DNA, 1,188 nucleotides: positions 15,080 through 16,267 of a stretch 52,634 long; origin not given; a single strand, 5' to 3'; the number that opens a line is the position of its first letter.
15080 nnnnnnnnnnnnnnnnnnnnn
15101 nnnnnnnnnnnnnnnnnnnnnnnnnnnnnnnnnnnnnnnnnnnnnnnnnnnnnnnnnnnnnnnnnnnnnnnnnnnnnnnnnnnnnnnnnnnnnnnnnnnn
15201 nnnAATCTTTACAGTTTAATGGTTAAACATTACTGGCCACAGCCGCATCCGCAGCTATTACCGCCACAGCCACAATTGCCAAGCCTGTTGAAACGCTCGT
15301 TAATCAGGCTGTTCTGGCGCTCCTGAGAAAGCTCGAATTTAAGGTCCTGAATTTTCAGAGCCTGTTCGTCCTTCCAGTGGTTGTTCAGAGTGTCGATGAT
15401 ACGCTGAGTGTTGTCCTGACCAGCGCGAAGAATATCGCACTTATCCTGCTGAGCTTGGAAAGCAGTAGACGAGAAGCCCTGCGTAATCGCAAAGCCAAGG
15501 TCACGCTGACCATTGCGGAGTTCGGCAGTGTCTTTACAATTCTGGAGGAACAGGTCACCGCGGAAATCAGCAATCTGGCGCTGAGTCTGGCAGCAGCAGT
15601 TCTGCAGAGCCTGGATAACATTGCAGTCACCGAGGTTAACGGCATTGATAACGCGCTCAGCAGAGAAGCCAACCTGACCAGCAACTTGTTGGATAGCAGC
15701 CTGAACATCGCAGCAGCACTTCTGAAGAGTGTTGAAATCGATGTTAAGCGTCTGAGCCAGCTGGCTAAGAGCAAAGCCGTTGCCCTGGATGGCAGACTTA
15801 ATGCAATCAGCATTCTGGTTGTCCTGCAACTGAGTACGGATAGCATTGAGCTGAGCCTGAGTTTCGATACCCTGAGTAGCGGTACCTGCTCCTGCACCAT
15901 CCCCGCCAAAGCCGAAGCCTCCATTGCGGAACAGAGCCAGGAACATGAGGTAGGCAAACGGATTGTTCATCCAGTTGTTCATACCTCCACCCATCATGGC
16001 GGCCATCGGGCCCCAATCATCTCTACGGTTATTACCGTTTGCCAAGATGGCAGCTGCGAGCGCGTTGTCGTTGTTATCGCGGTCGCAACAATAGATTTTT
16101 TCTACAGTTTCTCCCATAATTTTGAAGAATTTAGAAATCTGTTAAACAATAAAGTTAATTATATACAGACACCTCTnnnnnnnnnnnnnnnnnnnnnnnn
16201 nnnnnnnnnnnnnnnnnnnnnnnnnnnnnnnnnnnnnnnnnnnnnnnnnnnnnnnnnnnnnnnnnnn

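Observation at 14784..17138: A GC-rich island at the end of the fibre operon encodes Cys-cluster proteins with no recognisable family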

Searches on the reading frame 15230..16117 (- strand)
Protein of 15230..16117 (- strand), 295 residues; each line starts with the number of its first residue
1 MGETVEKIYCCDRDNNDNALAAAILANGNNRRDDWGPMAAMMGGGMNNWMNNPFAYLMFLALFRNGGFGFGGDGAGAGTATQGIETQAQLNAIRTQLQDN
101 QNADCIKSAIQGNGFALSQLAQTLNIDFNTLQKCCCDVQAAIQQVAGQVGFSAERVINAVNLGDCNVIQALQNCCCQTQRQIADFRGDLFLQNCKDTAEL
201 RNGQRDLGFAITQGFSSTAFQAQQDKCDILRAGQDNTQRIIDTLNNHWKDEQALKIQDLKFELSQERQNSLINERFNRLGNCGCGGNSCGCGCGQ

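Call 3: search_protein_families(library=pfam, proteins=[window:15230-16117:-], max_evalue=1)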
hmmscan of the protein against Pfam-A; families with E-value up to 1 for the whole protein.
window:15230-16117:- (295 aa): 1 family
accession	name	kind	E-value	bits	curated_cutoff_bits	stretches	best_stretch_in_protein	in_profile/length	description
PF02954.25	HTH_8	-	0.11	12.7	22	1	104-132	8-36/42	Bacterial regulatory protein, Fis family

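Call 4: search_protein_families(library=phrogs, proteins=[window:15230-16117:-], max_evalue=0.1)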
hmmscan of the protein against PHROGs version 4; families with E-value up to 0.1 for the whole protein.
window:15230-16117:- (295 aa): 1 family
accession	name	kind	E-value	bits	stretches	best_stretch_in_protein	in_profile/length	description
phrog_16490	-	unknown function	3.5e-12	47.6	1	54-273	35-222/286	-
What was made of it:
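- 15230..16117 (-): C295, the 295-aa stalk protein. It has a conserved N-terminal segment (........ ... W.NNPF.YL hydrophobic stretch plus a Gly-rich linker), an approximately 200-aa helical region with a near-invariant CCC at residues 174-176, and a (CG)n C-terminal tail. PHROG 16490, E 3.5e-12 (call 4).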

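Call 6: search_dna_similar(query=window:15230-16117:-, collection=phages, mode=protein, max_rows=40, max_evalue=0.001)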
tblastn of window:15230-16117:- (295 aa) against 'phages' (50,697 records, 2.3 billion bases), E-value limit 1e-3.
Records with a match: 18; places in all: 18; records where one place covers at least 80% of the query: 1.
Best place of each record, by identity: <60% 18.
By first word of the organism name: uncultured 12; Bacteriophage 5; Dulem 1.
By host as written in the record: - 17; Propithecus coquereli 1.
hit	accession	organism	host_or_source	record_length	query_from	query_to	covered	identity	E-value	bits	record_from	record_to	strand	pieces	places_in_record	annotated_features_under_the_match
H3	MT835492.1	Bacteriophage sp.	human fecal samples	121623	1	269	91%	40.9%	2e-32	132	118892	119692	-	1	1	record has no annotation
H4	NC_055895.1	uncultured phage cr7_1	human feces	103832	87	272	63%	43.7%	1e-30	126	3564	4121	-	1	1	outer capsid protein/viral fiber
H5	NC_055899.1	uncultured phage cr124_1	human feces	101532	87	272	63%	43.1%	9e-30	124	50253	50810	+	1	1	outer capsid protein/viral fiber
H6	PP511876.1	Dulem virus 42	Propithecus coquereli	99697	85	272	64%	42.0%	5e-35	139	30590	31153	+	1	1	hypothetical protein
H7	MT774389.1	uncultured phage cr116_1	human feces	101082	92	265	59%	33.9%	5e-10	66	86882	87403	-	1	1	spike protein/glycoprotein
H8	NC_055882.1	uncultured phage cr116_1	human feces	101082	92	265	59%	33.9%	5e-10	66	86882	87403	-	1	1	spike protein/glycoprotein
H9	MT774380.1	uncultured phage cr1_1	human feces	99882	85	217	45%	41.4%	2e-13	76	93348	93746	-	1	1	spike protein/glycoprotein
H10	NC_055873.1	uncultured phage cr1_1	human feces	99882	85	217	45%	41.4%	2e-13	76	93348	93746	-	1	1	spike protein/glycoprotein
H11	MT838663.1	Bacteriophage sp.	human fecal samples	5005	93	232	47%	33.6%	4e-7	57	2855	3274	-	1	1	record has no annotation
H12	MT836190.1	Bacteriophage sp.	human fecal samples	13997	109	242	45%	34.3%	3e-10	67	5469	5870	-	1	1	record has no annotation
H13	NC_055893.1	uncultured phage cr4_1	human feces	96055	92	231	47%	32.3%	8e-6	53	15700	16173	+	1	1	outer capsid protein/viral fiber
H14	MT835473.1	Bacteriophage sp.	human fecal samples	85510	93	215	42%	35.0%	8e-8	59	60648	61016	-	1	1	record has no annotation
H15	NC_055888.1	uncultured phage cr52_1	human feces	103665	93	217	42%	31.1%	3e-5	52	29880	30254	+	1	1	spike protein/glycoprotein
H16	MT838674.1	Bacteriophage sp.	human fecal samples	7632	92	217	43%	30.2%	1e-5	52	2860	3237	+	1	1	record has no annotation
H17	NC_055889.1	uncultured phage cr53_1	human feces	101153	92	217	43%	28.6%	2e-5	52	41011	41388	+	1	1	spike protein/glycoprotein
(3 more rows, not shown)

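Call 7: get_annotated_region(hit=H4, flank=6000)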
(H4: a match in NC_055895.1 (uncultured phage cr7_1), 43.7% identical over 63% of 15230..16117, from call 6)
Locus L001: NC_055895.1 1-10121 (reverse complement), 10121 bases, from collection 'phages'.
description: CrAssphage cr7_1, complete genome.
organism: uncultured phage cr7_1 (NCBI taxid 2772086)
taxonomy: Viruses; Duplodnaviria; Heunggongvirae; Uroviricota; Caudoviricetes; Crassvirales; Suoliviridae; Oafivirinae; Burzaovirus; Burzaovirus coli
host: -; source: human feces; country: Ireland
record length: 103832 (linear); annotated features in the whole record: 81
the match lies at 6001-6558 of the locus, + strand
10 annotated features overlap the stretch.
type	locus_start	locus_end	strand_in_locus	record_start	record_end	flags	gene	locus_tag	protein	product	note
CDS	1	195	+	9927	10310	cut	-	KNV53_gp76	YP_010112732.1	hypothetical protein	gp_75708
CDS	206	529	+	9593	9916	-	-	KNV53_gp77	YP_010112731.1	hypothetical protein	gp_75707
tRNA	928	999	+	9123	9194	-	-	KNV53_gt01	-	tRNA-Gln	-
CDS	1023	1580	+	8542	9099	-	-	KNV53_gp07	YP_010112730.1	dUTPase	gp_75705; Dut dUTPase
CDS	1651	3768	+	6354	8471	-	-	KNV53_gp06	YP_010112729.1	tail protein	gp_75704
CDS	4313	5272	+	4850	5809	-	-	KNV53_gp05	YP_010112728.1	Reverse transcriptase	gp_75703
CDS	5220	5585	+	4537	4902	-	-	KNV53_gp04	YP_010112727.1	hypothetical protein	gp_75702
CDS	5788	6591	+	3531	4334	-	-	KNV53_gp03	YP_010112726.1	outer capsid protein/viral fiber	gp_75701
CDS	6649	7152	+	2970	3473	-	-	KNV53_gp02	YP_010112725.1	hypothetical protein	gp_75700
CDS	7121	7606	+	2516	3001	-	-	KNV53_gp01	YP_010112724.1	hypothetical protein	gp_75699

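Call 8: get_annotated_region(hit=H6, flank=6000)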
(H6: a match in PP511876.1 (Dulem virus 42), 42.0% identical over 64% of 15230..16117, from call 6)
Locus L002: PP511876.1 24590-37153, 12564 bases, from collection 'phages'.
description: Dulem virus 42 isolate Duke_30FF_63, complete genome.
organism: Dulem virus 42 (NCBI taxid 3145760)
taxonomy: Viruses; Duplodnaviria; Heunggongvirae; Uroviricota; Caudoviricetes
host: Propithecus coquereli; source: feces; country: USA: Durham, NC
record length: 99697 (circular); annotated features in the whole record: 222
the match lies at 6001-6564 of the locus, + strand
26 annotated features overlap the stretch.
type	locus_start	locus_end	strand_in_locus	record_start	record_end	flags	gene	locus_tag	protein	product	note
CDS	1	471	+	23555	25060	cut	-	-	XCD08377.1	hypothetical protein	-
CDS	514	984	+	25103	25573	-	-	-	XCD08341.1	hypothetical protein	-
CDS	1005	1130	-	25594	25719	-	-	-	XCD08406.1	hypothetical protein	-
CDS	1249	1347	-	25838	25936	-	-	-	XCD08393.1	hypothetical protein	-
CDS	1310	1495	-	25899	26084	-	-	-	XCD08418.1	hypothetical protein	-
CDS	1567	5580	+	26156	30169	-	-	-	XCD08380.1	hypothetical protein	-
CDS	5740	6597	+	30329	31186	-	-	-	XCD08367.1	hypothetical protein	-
CDS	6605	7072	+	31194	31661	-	-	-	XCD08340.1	hypothetical protein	-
CDS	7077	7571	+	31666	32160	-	-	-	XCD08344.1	hypothetical protein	-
CDS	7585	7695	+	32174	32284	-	-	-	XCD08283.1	hypothetical protein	-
CDS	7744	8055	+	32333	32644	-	-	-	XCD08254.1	hypothetical protein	Family of unknown function (DUF5675)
CDS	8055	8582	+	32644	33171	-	-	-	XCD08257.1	holin protein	-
CDS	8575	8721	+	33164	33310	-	-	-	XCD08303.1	hypothetical protein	-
CDS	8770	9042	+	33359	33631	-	-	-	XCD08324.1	hypothetical protein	-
CDS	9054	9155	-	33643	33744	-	-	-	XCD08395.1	hypothetical protein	-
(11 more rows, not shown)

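Call 9: get_annotated_region(hit=H9, flank=6000)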
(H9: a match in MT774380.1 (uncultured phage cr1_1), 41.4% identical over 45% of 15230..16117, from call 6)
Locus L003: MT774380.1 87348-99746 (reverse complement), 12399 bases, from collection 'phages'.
description: Uncultured phage cr1_1, complete genome.
organism: uncultured phage cr1_1 (NCBI taxid 2772064)
taxonomy: Viruses; Duplodnaviria; Heunggongvirae; Uroviricota; Caudoviricetes; Crassvirales; Suoliviridae; Boorivirinae; Culoivirus; Culoivirus americanus
host: -; source: human feces; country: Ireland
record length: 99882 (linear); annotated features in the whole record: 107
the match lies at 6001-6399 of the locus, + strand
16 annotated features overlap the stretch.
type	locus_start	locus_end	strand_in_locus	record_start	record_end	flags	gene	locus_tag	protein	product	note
CDS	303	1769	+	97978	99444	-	-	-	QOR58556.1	hypothetical protein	gp_19449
CDS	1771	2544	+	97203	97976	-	-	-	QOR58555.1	hypothetical protein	gp_19448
CDS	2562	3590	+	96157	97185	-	-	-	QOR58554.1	hypothetical protein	gp_19447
CDS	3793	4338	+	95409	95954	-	-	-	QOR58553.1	putative pholin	gp_19446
CDS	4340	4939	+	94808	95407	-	-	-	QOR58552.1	hypothetical protein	gp_19445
CDS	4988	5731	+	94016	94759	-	-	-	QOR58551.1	hypothetical protein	gp_19444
CDS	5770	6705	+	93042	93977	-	-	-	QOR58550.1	spike protein/glycoprotein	gp_19443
CDS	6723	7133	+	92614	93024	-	-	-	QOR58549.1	hypothetical protein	gp_19442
CDS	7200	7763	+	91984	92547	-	-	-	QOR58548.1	hypothetical protein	gp_19441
CDS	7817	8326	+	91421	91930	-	-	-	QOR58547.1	hypothetical protein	gp_19440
CDS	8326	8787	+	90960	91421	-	-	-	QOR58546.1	transpeptidase catalytic domain protein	gp_19439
CDS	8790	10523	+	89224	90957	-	-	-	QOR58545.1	hypothetical protein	gp_19438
CDS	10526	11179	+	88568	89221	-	-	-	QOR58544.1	hypothetical protein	gp_19437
CDS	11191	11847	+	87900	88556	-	-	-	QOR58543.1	hypothetical protein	gp_19436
CDS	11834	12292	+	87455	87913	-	-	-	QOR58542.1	topoisomerase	gp_19435; topoisomerase, histone-like DNA-binding superfamily protein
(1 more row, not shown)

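Call 13: find_homologous_proteins(query=window:15230-16117:-, max_evalue=0.001)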
Query window:15230-16117:- (295 aa): 3822 proteins with E <= 0.001 among 5550 candidates; the best 120 are listed.
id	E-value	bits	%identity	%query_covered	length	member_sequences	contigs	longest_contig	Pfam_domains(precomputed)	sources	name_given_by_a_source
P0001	3.3e-181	619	97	97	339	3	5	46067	-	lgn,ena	-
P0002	4.9e-181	619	92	97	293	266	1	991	-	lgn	-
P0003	6.7e-180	615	95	95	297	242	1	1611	-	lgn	-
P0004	1.7e-178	610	95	95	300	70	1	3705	-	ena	-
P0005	8.5e-175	598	94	95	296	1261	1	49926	-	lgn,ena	-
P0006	3.2e-174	596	92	95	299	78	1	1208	-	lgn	-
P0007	3.3e-174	596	93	96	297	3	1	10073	-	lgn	-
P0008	1.7e-172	591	93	95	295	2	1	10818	-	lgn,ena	-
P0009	4.9e-172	589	92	95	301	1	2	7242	-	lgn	-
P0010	1.1e-168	578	91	95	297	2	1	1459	-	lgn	-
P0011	3.5e-168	577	91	95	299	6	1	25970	-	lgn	-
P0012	6.6e-168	576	89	94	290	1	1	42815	-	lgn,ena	-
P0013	2.2e-167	574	89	95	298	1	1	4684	-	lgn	-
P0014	4.1e-167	573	88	95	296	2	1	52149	-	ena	-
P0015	9.1e-167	572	90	95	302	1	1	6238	-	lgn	-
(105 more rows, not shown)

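Call 19: search_solved_structures(query=window:15230-16117:-, max_evalue=10)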
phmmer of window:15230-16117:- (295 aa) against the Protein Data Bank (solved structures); distinct sequences matched with E-value up to 10: 3.
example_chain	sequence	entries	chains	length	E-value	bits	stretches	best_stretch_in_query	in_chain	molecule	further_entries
6hjm_A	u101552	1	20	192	0.31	13.8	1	71-150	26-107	MglB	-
6zie_A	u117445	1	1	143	1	12.1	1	63-172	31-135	CMPX-383B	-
6zl1_C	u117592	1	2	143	1.8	11.3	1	63-172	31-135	CMPX-383B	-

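Call 21: search_protein_representatives(protein=window:15230-16117:-)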
Query: 295 residues. Proteins with E-value up to 0.001 (for the whole library): 566; up to 1e-10: 268; up to 1e-30: 85. The best 150 are listed.
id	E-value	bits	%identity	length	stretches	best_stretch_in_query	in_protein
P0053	3.9e-160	548.5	87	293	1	1-295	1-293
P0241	3.5e-116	404.3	90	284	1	58-267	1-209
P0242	2.5e-102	358.8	99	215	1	133-295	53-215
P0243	1.1e-80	287.8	95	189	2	171-295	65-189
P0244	1.9e-79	283.7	72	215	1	3-222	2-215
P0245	1.2e-77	277.8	50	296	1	5-295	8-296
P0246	2.0e-76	273.7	50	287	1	1-293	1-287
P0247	1.7e-75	270.7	88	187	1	38-183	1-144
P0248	5.9e-73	262.4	52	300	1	6-289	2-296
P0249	1.9e-71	257.4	51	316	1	1-292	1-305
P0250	5.4e-66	239.5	47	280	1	1-275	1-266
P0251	1.9e-64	234.4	51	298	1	1-294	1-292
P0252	2.0e-63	231.1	81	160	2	1-111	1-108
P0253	4.7e-63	229.9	58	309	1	87-271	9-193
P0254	8.9e-61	222.4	85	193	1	41-182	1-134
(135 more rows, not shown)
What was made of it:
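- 15230..16117 (-): 3822 homologues and 566 clusters at 50% identity (calls 13, 21).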

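Call 24: search_solved_structures(query=A1, max_evalue=10)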
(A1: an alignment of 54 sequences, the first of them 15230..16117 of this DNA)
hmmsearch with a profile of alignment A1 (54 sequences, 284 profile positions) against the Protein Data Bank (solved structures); distinct sequences matched with E-value up to 10: 416 (the best 60 are shown).
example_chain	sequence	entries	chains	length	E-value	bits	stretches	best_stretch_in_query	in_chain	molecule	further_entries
8zy7_A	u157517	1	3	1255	0.00013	24.4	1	24-145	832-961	Spike glycoprotein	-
6m3w_A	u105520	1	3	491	0.00027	23.4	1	21-145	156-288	Spike glycoprotein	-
8zy6_C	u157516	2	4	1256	0.00046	22.7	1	20-145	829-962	Spike glycoprotein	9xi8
8aja_A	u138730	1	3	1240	0.0005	22.5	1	20-145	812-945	Spike glycoprotein,Fibritin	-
5x58_A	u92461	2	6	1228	0.00059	22.3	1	22-145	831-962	Spike glycoprotein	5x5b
8ajl_A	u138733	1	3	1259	0.00061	22.3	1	20-145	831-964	Spike glycoprotein,Fibritin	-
8zmp_A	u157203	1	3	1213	0.00068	22.1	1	22-145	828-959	Spike glycoprotein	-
5wrg_A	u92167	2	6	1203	0.00069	22.1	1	22-145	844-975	Spike glycoprotein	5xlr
6acc_A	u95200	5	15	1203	0.00069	22.1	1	22-145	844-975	Spike glycoprotein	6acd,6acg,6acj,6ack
8tc0_A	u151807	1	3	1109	0.0007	22.1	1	22-145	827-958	Spike glycoprotein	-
7zh2_A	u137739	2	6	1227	0.00071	22.1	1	22-145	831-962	Spike glycoprotein,Fibritin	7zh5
8h15_A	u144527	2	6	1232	0.00072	22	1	22-145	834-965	Spike glycoprotein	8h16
7zh1_A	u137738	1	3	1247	0.00073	22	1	22-145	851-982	Spike glycoprotein,Fibritin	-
8jag_A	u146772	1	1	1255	0.00073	22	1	22-145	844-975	Spike glycoprotein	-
9cas_A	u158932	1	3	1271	0.00073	22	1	22-145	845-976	Spike glycoprotein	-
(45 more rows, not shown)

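Call 25: search_protein_families(library=pfam, alignment_id=A1, max_evalue=0.1)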
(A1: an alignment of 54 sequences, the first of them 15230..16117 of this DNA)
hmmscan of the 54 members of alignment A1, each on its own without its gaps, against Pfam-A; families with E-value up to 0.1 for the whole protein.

A. member 1, window:15230-16117:- (295 aa): 0 families

B. families by the number of members that match (of 54 scanned): 42 families (the first 25 are shown)
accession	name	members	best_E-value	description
PF04513.17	Baculo_PEP_C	3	0.0002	Baculovirus polyhedron envelope protein, PEP, C terminus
PF09383.16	NIL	1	0.0011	NIL domain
PF16591.11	HBM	1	0.0024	Helical bimodular sensor domain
PF00448.28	SRP54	1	0.0028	SRP54-type protein, GTPase domain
PF05043.19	Mga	1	0.0058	Mga helix-turn-helix domain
PF02734.22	Dak2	1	0.0063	DAK2 domain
PF06825.17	HSBP1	1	0.0078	Heat shock factor binding protein 1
PF03938.19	OmpH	1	0.011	Outer membrane protein (OmpH-like)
PF05379.17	Peptidase_C23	1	0.011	Carlavirus endopeptidase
PF18552.7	PheRS_DBD1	1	0.012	PheRS DNA binding domain 1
PF23991.1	DUF7310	1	0.014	Coiled-coil region of unknown function (DUF7310)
PF11155.13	DUF2935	1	0.015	Domain of unknown function (DUF2935)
PF06455.17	NADH5_C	1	0.017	NADH dehydrogenase subunit 5 C-terminus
PF22390.1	LntA_helical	1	0.017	LntA, four-helical up-and-down bundle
PF07798.16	CCDC90-like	1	0.022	Coiled-coil domain-containing protein 90-like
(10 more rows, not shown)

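Call 35: predict_structure(alignment_id=A1)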
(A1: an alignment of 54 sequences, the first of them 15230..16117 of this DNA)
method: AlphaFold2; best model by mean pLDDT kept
length: 295 residues; sequences in the alignment: 54
mean_pLDDT: 63.7   pTM: 0.30
mean pLDDT of the five models: 63.7, 63.5, 63.3, 59.2, 55.6
residues with pLDDT >= 90: 42; 70-90: 65; 50-70: 108; < 50: 80
segments of 3 or more residues with pLDDT < 50: 1-14, 27-35, 42-53, 64-83, 96-103
pLDDT, mean of each block of 10 residues (from residue 1): 46 50 51 47 45 54 47 40 50 50 54 73 83 70 57 50 51 55 59 73 71 80 86 91 96 97 96 84 53 49
secondary structure, 60 per line:
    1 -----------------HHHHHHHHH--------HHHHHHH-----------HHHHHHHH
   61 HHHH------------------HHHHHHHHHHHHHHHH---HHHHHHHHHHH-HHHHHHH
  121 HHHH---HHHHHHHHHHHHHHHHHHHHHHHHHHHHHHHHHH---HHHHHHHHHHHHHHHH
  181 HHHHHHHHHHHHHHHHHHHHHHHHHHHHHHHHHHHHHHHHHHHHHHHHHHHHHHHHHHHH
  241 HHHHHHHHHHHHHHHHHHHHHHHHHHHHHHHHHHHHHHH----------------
elements in order: H18-26 H35-41 H53-64 H83-98 H102-112 H114-124 H128-161 H165-279
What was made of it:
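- On Two-component spanin: The stalk is predicted helical (call 35).
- The C295 model has low confidence (pTM 0.30, call 35), and the oligomeric state was not modelled.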

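Call 41: fold_search(model_id=the predicted structure, library=pdb)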
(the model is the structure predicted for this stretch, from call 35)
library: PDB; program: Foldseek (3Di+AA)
matches with E <= 10: 9; with E <= 0.001: 0
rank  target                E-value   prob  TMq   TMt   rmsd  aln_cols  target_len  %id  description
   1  9e78_0Y               2.4e+00  0.05  0.09  0.11  35.0       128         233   14  48-nm repeat of the Leishmania tarentolae doublet microtubule (released 2025-03-12)
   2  8snb_2B               2.6e+00  0.02  0.09  0.10  34.7       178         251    8  atomic model of sea urchin sperm doublet microtubule (48-nm periodicity) (released 2023-06-28)
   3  6znl_N                3.9e+00  0.04  0.19  0.20  40.0       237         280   16  Cryo-EM structure of the dynactin complex (released 2020-07-29)
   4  9e2g_2E               5.2e+00  0.02  0.08  0.10  35.6       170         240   12  Cryo-EM structure of 48 nm repeat of microtubule doublet from T. brucei flagellum (released 2025-03-12)
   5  5oql_H                5.9e+00  0.04  0.14  0.20  18.8       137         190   18  Cryo-EM structure of the 90S pre-ribosome from Chaetomium thermophilum (released 2017-10-11)
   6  8sps_M                8.4e+00  0.20  0.09  0.51   0.8        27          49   18  High resolution structure of ESRRB nucleosome bound OCT4 at site a and site b (released 2023-06-28)
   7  6dv9_F                8.4e+00  0.06  0.13  0.21  14.7       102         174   17  Crystal structure of Mycobacterium tuberculosis transcription initiation complex(ECF sigma factor L) containing 5nt RN (released 2019-02-20)
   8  9iho_K                9.6e+00  0.08  0.14  0.40   5.3        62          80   18  Open state without NUQM and without flavoprotein (classification state 4) of Pichia pastoris mitochondrial complex I i (released 2025-10-15)
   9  9g7l_B                9.6e+00  0.08  0.15  0.28   6.4        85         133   15  Structure of the proline-rich binding domain of Tesup-1 in complex with dZfc3h1 peptide (released 2026-02-04)
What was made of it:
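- On Class I fusion glycoprotein (coronavirus S2): There is no fold match (call 41).
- Closest known: Class I viral fusion proteins. Different: The Foldseek search found nothing (call 41).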

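Call 44: find_related_loci(query=window:15230-16117:-, collection=viral_contigs, flank=7000)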
Query window:15230-16117:- (295 aa) in viral_contigs; peptide patterns used: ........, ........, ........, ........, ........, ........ (x = any residue, [..] = any of these).
173 stretches matched a pattern; 169 encode a relative of the query (tblastn E <= 1e-3); the best 80 are kept; 80 distinct loci.
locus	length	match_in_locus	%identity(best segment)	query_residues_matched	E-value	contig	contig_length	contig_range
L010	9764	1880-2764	100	1-295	0e+0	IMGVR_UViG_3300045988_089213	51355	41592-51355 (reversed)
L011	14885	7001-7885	99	1-295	0e+0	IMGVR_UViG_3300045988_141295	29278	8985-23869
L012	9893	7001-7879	98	1-295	0e+0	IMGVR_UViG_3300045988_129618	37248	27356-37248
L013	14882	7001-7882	97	1-295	0e+0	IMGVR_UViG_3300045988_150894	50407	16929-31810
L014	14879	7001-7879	98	1-295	0e+0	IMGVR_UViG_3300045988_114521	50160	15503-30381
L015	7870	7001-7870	98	1-292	0e+0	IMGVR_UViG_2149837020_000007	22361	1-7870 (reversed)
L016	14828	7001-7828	94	1-279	3e-165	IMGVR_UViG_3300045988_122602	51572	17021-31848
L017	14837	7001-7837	94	1-281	6e-163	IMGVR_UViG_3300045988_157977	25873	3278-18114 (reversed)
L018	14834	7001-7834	96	1-279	3e-162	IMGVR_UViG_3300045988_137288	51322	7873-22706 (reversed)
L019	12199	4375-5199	93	1-279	3e-159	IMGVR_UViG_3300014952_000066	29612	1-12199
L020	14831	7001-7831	93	1-279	7e-159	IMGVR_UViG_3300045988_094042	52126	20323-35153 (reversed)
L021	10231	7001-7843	88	1-291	2e-158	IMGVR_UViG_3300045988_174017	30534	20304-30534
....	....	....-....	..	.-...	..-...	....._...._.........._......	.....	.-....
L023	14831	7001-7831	92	1-279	2e-154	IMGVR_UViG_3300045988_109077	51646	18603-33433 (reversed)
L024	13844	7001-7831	92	1-279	2e-154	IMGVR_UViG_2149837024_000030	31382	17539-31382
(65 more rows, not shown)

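Call 63: search_protein_families(library=ncbifam, proteins=[window:15230-16117:-], max_evalue=0.1)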
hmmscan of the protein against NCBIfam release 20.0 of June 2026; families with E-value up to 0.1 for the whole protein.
window:15230-16117:- (295 aa): 1 family
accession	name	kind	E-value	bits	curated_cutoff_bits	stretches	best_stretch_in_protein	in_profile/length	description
TIGR02043.1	ZntR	equivalog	0.025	14.7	167.95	1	99-181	44-120/131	Zn(2+)-responsive transcriptional regulator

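Call 64: search_protein_families(library=padloc, proteins=[window:15230-16117:-], max_evalue=0.1)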
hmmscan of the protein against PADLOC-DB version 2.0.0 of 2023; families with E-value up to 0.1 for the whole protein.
window:15230-16117:- (295 aa): 0 families
